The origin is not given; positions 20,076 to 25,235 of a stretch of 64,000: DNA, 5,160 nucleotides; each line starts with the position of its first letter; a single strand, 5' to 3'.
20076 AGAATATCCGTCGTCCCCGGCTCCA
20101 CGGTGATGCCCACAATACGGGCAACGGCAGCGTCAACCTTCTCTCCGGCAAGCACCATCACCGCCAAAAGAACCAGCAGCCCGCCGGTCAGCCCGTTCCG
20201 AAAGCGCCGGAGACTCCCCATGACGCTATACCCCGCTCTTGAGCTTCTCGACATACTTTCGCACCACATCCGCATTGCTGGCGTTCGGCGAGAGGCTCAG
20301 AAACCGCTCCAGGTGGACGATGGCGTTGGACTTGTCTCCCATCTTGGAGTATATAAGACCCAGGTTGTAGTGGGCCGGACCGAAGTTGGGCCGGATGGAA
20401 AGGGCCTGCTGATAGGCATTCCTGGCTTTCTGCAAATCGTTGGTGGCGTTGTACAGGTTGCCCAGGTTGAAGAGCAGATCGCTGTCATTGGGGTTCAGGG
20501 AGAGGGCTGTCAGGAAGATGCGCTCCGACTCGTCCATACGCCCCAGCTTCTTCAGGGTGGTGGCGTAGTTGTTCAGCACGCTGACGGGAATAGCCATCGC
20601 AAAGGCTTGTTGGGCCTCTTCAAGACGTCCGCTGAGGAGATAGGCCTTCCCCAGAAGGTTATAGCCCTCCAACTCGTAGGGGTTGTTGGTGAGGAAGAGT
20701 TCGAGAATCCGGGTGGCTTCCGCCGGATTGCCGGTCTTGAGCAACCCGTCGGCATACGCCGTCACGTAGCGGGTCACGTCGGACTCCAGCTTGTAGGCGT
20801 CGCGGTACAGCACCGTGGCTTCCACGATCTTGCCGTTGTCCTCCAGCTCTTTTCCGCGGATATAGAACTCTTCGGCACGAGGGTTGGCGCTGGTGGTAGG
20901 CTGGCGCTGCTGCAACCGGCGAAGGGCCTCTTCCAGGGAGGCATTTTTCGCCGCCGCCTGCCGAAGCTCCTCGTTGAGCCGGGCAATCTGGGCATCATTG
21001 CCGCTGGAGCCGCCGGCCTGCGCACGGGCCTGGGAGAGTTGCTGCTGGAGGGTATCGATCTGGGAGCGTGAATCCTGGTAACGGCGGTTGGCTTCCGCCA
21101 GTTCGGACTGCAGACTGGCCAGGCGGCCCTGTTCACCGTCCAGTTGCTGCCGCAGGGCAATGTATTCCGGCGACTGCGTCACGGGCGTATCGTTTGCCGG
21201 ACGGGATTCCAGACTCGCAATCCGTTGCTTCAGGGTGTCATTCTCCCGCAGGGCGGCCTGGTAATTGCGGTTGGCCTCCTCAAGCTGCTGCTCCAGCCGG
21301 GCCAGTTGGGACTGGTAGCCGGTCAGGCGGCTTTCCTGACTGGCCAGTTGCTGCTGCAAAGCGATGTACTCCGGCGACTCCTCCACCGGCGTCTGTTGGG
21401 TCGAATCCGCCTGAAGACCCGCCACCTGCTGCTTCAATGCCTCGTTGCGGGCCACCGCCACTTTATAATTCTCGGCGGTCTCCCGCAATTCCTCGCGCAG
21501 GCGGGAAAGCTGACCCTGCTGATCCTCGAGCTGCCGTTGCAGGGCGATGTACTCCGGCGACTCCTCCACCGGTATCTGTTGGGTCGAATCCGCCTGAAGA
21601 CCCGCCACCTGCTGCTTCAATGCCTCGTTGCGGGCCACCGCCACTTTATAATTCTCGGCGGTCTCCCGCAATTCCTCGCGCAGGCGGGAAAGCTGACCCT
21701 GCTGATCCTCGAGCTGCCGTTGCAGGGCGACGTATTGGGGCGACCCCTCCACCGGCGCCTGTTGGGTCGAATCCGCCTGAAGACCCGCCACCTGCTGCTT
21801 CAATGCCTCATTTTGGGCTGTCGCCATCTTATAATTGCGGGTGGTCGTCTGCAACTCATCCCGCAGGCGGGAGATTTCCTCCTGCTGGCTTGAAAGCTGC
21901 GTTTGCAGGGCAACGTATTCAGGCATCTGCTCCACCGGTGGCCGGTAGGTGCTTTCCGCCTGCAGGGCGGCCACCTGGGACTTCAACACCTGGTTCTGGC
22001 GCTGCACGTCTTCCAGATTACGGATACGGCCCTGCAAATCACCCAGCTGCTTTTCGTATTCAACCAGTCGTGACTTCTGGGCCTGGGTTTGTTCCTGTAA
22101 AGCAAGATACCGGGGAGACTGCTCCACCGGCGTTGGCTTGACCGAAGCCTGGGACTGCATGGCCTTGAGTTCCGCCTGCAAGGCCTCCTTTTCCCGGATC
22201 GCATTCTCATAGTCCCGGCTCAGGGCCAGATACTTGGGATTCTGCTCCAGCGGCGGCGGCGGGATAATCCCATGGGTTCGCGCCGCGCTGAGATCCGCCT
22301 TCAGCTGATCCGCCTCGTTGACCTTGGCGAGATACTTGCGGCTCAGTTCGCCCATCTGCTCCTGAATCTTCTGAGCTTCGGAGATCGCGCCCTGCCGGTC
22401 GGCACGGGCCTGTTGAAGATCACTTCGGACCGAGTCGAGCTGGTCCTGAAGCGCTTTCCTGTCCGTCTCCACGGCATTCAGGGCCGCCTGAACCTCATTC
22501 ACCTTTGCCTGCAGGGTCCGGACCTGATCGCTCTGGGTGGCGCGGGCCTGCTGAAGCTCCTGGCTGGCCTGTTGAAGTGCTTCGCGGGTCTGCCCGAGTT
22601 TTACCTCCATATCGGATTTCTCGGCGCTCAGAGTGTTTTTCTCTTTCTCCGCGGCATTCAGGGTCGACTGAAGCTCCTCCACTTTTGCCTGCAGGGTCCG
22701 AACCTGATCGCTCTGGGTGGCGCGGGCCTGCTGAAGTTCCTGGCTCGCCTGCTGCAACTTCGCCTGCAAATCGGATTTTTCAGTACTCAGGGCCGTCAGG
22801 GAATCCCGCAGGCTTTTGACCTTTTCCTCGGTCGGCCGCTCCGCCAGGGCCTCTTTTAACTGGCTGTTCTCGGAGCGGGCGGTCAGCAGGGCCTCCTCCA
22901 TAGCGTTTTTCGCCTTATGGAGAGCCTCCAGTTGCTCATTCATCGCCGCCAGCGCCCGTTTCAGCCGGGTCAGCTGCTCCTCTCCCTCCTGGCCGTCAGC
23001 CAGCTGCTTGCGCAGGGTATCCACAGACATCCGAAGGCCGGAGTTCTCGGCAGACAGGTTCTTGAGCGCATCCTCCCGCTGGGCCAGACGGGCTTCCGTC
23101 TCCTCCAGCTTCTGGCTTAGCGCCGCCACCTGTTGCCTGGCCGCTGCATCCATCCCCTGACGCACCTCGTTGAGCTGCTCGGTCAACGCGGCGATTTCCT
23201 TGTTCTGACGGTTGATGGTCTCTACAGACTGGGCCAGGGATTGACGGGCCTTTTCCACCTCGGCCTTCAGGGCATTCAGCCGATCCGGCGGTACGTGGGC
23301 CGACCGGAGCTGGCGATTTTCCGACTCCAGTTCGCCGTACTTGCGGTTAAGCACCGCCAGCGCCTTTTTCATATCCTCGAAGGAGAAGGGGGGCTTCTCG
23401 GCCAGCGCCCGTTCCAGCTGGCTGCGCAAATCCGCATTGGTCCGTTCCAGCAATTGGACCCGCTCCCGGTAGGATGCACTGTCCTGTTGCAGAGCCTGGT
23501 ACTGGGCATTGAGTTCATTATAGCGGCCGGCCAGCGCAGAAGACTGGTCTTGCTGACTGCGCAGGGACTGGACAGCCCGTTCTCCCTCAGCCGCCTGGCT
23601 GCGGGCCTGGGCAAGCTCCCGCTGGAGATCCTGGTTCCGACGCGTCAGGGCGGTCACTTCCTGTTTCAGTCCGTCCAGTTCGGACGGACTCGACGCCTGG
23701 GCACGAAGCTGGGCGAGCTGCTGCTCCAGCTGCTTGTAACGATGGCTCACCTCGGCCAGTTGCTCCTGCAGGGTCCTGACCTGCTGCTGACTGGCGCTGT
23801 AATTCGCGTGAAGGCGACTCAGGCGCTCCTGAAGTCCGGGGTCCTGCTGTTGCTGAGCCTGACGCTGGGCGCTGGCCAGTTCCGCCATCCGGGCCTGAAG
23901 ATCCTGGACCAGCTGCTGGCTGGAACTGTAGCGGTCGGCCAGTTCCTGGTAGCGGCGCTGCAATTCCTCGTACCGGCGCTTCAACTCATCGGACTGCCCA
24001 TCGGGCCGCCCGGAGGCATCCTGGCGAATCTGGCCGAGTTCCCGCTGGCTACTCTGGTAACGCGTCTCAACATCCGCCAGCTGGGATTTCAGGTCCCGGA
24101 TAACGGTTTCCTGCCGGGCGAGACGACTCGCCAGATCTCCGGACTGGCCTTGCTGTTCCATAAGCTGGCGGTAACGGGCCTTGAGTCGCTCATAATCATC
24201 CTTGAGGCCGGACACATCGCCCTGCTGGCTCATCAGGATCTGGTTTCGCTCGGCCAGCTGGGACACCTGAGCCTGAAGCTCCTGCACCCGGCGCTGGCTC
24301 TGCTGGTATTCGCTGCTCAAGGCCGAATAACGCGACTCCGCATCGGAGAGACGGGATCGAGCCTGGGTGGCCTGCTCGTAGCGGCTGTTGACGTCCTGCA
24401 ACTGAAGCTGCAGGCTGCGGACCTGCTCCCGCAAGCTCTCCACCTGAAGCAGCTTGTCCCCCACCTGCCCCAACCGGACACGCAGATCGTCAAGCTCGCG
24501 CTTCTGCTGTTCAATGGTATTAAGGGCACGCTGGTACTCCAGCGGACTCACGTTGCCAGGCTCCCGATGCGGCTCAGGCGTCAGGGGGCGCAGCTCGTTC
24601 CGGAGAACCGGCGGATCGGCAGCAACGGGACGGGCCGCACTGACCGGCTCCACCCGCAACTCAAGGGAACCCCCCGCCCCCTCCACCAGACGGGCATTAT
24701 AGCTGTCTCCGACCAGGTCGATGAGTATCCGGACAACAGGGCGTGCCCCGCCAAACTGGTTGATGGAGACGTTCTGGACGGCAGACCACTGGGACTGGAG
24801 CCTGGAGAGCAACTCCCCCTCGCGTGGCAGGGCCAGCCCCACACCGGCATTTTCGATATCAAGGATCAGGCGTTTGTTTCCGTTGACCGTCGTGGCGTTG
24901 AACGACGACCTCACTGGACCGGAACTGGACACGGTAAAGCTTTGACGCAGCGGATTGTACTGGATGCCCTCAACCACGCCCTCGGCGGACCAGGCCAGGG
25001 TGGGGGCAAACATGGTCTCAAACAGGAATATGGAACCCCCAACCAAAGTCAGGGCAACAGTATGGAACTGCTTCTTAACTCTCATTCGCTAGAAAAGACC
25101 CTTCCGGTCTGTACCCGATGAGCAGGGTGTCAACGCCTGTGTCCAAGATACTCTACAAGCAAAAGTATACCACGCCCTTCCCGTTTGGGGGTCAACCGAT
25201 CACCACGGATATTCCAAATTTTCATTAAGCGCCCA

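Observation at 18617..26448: Three-gene cluster encoding a 1619-aa periplasmic AMIN-anchored giant coiled-coil/TPR protein with partner proteins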

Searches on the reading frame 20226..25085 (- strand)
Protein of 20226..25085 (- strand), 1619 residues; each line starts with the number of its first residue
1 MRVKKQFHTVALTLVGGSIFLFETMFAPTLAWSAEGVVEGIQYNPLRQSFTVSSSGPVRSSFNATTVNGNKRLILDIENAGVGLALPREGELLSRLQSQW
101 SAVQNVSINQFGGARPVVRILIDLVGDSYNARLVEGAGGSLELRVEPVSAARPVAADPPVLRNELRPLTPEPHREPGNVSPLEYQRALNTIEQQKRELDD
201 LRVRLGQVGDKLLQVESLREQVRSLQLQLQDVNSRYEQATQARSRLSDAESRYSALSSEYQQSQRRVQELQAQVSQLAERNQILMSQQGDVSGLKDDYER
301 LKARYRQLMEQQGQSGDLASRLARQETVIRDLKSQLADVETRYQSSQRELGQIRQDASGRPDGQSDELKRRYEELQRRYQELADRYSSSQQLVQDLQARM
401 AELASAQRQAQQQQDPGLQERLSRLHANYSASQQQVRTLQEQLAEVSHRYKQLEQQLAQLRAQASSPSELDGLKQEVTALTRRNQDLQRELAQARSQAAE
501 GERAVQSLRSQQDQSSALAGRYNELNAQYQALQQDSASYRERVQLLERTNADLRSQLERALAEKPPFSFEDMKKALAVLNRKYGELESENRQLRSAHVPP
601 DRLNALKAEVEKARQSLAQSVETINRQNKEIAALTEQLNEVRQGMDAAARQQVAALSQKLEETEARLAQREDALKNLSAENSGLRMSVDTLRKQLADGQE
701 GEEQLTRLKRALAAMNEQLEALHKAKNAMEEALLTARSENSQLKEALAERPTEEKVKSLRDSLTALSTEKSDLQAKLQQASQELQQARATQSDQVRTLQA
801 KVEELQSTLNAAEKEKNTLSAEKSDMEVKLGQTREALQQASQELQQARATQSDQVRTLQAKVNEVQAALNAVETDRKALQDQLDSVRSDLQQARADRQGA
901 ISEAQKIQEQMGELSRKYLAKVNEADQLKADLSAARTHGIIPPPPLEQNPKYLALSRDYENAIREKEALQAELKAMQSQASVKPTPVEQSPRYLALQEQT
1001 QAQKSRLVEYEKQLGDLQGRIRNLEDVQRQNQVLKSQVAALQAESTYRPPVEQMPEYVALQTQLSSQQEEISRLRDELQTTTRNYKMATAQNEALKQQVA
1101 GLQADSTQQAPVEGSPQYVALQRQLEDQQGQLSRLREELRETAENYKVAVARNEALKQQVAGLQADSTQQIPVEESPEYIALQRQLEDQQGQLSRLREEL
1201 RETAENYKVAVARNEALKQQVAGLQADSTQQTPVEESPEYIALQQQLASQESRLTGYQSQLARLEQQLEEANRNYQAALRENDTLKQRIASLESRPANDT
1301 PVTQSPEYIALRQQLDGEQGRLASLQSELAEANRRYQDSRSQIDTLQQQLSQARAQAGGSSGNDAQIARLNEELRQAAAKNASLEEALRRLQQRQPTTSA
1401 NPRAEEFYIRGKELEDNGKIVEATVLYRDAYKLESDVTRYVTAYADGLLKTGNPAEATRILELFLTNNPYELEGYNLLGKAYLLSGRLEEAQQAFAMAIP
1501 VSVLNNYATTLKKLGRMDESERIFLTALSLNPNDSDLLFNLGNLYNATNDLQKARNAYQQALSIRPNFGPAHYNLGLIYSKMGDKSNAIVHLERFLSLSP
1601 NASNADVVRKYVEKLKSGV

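Call 6: search_protein_families(library=pfam, proteins=[window:20226-25085:-], max_evalue=0.1)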
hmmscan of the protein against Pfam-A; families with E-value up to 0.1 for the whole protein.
window:20226-25085:- (1619 aa): 22 families
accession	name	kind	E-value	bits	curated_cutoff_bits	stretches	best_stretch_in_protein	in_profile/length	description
PF13181.12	TPR_8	-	1.1e-22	78.6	25.7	3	1536-1567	2-33/34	Tetratricopeptide repeat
PF00515.34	TPR_1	-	1.5e-22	78.9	27.8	2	1536-1568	2-34/34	Tetratricopeptide repeat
PF07719.23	TPR_2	-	3.8e-22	77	27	4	1536-1567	2-33/34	Tetratricopeptide repeat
PF13431.12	TPR_17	-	5.6e-19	67.2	24.4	2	1524-1555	2-33/34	Tetratricopeptide repeat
PF13424.12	TPR_12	-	2.9e-11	43.8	30.1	2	1503-1566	5-76/77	Tetratricopeptide repeat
PF13414.12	TPR_11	-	1.1e-10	41.4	26.8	2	1542-1583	1-42/42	TPR repeat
PF14559.12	TPR_19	-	3.8e-09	37.2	25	3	1549-1595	5-51/68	Tetratricopeptide repeat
PF13176.12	TPR_7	-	6.9e-09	35.5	27.9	1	1538-1567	2-31/36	Tetratricopeptide repeat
PF13371.12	TPR_9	-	1.7e-08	34.8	35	1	1541-1610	1-70/73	Tetratricopeptide repeat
PF13432.12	TPR_16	-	1.1e-07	32.5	32.7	2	1509-1566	5-62/65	Tetratricopeptide repeat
PF00038.26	Filament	-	1.5e-07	31.8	40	1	856-1147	28-287/313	Intermediate filament protein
PF08614.16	ATG16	-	4.7e-06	27.3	33.7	1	365-536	9-181/200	Autophagy protein 16 (ATG16)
PF13428.12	TPR_14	-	2.1e-05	25.2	23.5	2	1537-1576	3-42/44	Tetratricopeptide repeat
PF13174.12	TPR_6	-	0.00019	22.3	26.3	2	1571-1601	2-32/33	Tetratricopeptide repeat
PF06810.17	Phage_scaffold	-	0.00037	20.9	35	1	730-830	2-101/170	Phage capsid assembly scaffolding protein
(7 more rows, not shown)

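Call 7: search_protein_families(library=ncbifam, proteins=[window:20226-25085:-], max_evalue=0.1)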
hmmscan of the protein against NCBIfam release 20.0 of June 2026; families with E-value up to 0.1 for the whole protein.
window:20226-25085:- (1619 aa): 25 families
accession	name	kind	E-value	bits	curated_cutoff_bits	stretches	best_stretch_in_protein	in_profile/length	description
NF045487.1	ASRP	equivalog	8.4e-35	120.4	300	6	183-535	136-475/593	archaea-specific SMC-related protein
TIGR02168.1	SMC_prok_B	equivalog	4.2e-30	104.3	567.35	6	310-558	676-920/1181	chromosome segregation protein SMC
TIGR02169.1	SMC_prok_A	equivalog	7.2e-25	86.9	729.4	6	187-466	236-502/1165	chromosome segregation protein SMC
NF003034.1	PRK03918.1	equivalog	2.6e-21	75.4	700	4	342-595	159-412/878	DNA double-strand break repair ATPase Rad50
TIGR04523.1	Mplasa_alph_rch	subfamily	4.6e-20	71.1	270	3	189-593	180-580/745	helix-rich protein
TIGR04211.1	SH3_and_anchor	equivalog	1e-16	61.1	65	5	1310-1400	63-153/198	TIGR04211 family SH3 domain-containing protein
NF041034.1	Rad50_Sulf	equivalog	6.7e-16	57.3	1000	3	186-714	174-715/872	DNA double-strand break repair ATPase Rad50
NF002572.0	PRK02224.1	equivalog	8.6e-16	57.4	1087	3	194-739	185-730/888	DNA double-strand break repair ATPase Rad50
NF047515.1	SpiroCoCo_C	equivalog_domain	7.5e-15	54.9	125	3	185-411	31-252/313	SpiroCoCo family coiled-coil protein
TIGR02552.1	LcrH_SycD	equivalog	2.7e-12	46.5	104.8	2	1508-1617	25-134/136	SycD/LcrH family type III secretion system chaperone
NF040959.1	MamA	equivalog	5.1e-12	45.7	200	2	1523-1598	127-202/204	magnetosome protein MamA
NF033920.0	C39_PA2778_fam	equivalog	4.9e-11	42.5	150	2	1508-1598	163-253/255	PA2778 family cysteine peptidase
NF045780.1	TrlF_fam_ATP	equivalog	1.6e-10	40.4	350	4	690-929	474-714/944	TrlF family AAA-like ATPase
NF041751.2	sbcc_Staph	equivalog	1.4e-08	33.2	920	3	998-1416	229-635/1007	exonuclease subunit SbcC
NF041035.1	Rad50_Halo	equivalog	1.5e-08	33.5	1000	2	724-936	173-376/883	DNA double-strand break repair ATPase Rad50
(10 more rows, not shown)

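Call 11: find_homologous_proteins(query=window:20226-25085:-)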
Query window:20226-25085:- (1619 aa): 8 proteins with E <= 0.001 among 8000 candidates.
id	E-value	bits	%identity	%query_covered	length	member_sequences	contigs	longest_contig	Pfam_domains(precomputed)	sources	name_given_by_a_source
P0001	0.0e+0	3318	100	100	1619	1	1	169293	PF13431.13,PF13414.13,PF13176.13,PF28422.1,PF13428.13,PF14559.13,PF08614.17,PF13371.13,PF00515.35,PF13424.13,PF00038.27,PF23649.2,PF13432.13,PF19220.7,PF24161.2,PF13181.13,PF07719.24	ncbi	-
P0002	1.3e-17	81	31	8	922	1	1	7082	PF25060.1,PF13414.13,PF13844.13,PF13374.13,PF24575.2,PF25068.3,PF00515.35,PF13424.13,PF13429.13,PF07719.24,PF13174.13,PF20308.5,PF25063.1,PF13431.13,PF23914.2,PF25062.2,PF13176.13,PF13428.13,PF25064.2,PF14559.13,PF13371.13,PF12895.14,PF21033.5,PF13432.13,PF13181.13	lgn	-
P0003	2.0e-10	58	34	6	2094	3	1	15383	PF13414.13,PF00535.33,PF02709.21,PF13374.13,PF13632.13,PF00515.35,PF13424.13,PF13429.13,PF07719.24,PF13174.13,PF25063.1,PF14853.13,PF13431.13,PF13469.13,PF23914.2,PF25062.2,PF10111.15,PF13506.14,PF13176.13,PF13428.13,PF04733.21,PF00685.34,PF25064.2,PF13712.13,PF14559.13,PF13641.13,PF13371.13,PF12895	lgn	-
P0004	4.6e-10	56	27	9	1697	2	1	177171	PF13431.13,PF23914.2,PF25062.2,PF13414.13,PF25058.2,PF13176.13,PF12569.15,PF13428.13,PF23241.2,PF25064.2,PF14559.13,PF13371.13,PF00515.35,PF12895.14,PF13424.13,PF21033.5,PF13432.13,PF09295.17,PF13429.13,PF13181.13,PF07719.24,PF13174.13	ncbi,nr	ncbi:MAG: tetratricopeptide repeat protein [Anaerolineales bacterium]|nr:tetratricopeptide repeat pr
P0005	1.4e-9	55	34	8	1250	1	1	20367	PF01839.30,PF13414.13,PF13374.13,PF24575.2,PF13517.13,PF00515.35,PF13424.13,PF00578.28,PF07719.24,PF13174.13,PF25063.1,PF13431.13,PF23914.2,PF25062.2,PF08534.17,PF13176.13,PF13428.13,PF07593.19,PF25064.2,PF14559.13,PF13371.13,PF12895.14,PF21033.5,PF13432.13,PF13181.13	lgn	-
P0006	2.9e-7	47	28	7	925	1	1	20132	PF14863.13,PF09976.16,PF25060.1,PF13414.13,PF09613.17,PF24575.2,PF00515.35,PF13424.13,PF13429.13,PF07719.24,PF13174.13,PF20308.5,PF14853.13,PF13431.13,PF23914.2,PF25062.2,PF13176.13,PF13428.13,PF25064.2,PF14559.13,PF13371.13,PF12895.14,PF21033.5,PF13432.13,PF13181.13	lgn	-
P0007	9.0e-6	42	27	9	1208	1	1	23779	PF25063.1,PF13431.13,PF13365.13,PF23914.2,PF13414.13,PF13176.13,PF13428.13,PF13374.13,PF14559.13,PF24575.2,PF13371.13,PF00515.35,PF12895.14,PF13424.13,PF21033.5,PF13432.13,PF06552.19,PF13181.13,PF01239.29,PF07719.24,PF13174.13,PF20308.5,PF00089.33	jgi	jgi:tetratricopeptide (TPR) repeat protein/S1-C subfamily serine protease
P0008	4.6e-5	40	28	7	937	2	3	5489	PF25060.1,PF13414.13,PF16918.12,PF21545.4,PF09613.17,PF23241.2,PF07721.21,PF24575.2,PF00515.35,PF13424.13,PF13429.13,PF14561.13,PF07719.24,PF13174.13,PF25063.1,PF14853.13,PF13431.13,PF23914.2,PF13525.13,PF25062.2,PF25058.2,PF13428.13,PF25064.2,PF14559.13,PF13371.13,PF12895.14,PF21033.5,PF13432.13,PF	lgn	-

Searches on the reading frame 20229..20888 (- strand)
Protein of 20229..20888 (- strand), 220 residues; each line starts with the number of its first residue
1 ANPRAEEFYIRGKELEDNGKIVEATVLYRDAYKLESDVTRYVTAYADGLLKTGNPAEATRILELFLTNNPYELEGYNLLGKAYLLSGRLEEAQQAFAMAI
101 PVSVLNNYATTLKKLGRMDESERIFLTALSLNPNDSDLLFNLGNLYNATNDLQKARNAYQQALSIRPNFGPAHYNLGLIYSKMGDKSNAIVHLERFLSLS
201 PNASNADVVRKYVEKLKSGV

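Call 74: search_solved_structures(query=window:20229-20888:-, max_evalue=0.001)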
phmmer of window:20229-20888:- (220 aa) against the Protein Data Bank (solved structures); distinct sequences matched with E-value up to 0.001: 155 (the best 60 are shown).
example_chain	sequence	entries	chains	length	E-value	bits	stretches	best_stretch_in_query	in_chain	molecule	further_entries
9qhb_A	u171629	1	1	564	3.2e-80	272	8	119-205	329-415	Engineered tetratricopeptide repeat protein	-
8bu0_A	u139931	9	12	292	5.2e-44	153.7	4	117-205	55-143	Consensus tetratricopeptide repeat protein | Crystal structure of an 8-repeat consensus TPR superhelix with Zinc. | Monomer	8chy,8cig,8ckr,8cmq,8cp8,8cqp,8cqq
7yea_A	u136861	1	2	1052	1.5e-43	152.2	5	107-205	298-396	UDP-N-acetylglucosamine--peptide N-acetylglucosaminyltransferase 110 kDa subunit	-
7yeh_B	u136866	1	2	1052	1.6e-43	152.2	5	107-205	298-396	UDP-N-acetylglucosamine--peptide N-acetylglucosaminyltransferase 110 kDa subunit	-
7ntf_A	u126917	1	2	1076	1.8e-43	152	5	107-205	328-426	Isoform 1 of UDP-N-acetylglucosamine--peptide N-acetylglucosaminyltransferase 110 kDa subu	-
9qhc_A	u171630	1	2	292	1.3e-42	149.2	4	119-206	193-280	Engineered tetratricopeptide repeat protein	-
1w3b_A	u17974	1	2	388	6.7e-39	137.1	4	107-206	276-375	UDP-N-ACETYLGLUCOSAMINE--PEPTIDE N-ACETYLGLUCOSAMINYLTRANSFERASE 110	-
6eou_A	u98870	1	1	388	1.3e-38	136.1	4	107-206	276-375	UDP-N-acetylglucosamine--peptide N-acetylglucosaminyltransferase 110 kDa subunit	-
7y4i_A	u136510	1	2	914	4.2e-30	108.3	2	104-204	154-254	Probable UDP-N-acetylglucosamine--peptide N-acetylglucosaminyltransferase SPINDLY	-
8dtf_A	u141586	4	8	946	5.9e-30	107.9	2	104-204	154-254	Probable UDP-N-acetylglucosamine--peptide N-acetylglucosaminyltransferase SPINDLY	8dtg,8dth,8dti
7obi_A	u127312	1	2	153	2.9e-23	86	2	127-206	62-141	CTPR-rv4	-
2fo7_A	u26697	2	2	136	1.2e-21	80.7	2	117-202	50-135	SYNTHETIC CONSENSUS TPR PROTEIN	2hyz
8ch0_A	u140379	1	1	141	1.3e-21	80.6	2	119-202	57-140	Consensus tetratricopeptide repeat protein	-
1na0_A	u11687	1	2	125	9.6e-18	68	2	134-205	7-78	designed protein CTPR3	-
3kd7_A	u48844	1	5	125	4.4e-17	65.8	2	134-205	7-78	CTPR390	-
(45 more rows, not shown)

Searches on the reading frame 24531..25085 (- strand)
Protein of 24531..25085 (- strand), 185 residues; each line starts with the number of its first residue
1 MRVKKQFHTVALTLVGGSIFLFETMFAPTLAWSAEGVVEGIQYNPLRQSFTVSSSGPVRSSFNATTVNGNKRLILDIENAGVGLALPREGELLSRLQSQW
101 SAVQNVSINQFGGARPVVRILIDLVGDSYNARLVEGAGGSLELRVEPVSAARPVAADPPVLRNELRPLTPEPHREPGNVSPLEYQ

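Call 23: find_homologous_proteins(query=window:24531-25085:-, max_evalue=0.01)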
Query window:24531-25085:-: 566 candidates shared short words with the query, none scored E <= 0.01.

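Call 30: search_protein_families(library=pfam, proteins=[window:24591-25085:-], max_evalue=10)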
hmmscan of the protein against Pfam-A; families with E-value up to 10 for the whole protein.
window:24591-25085:- (165 aa): 1 family
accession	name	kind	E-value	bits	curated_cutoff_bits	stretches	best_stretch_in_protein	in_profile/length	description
PF11741.13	AMIN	-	7e-05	23.3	20.5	1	61-127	22-83/101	AMIN domain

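Call 34: search_solved_structures(query=window:24591-25085:-, max_evalue=10)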
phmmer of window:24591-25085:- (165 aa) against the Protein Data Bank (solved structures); distinct sequences matched with E-value up to 10: 0.
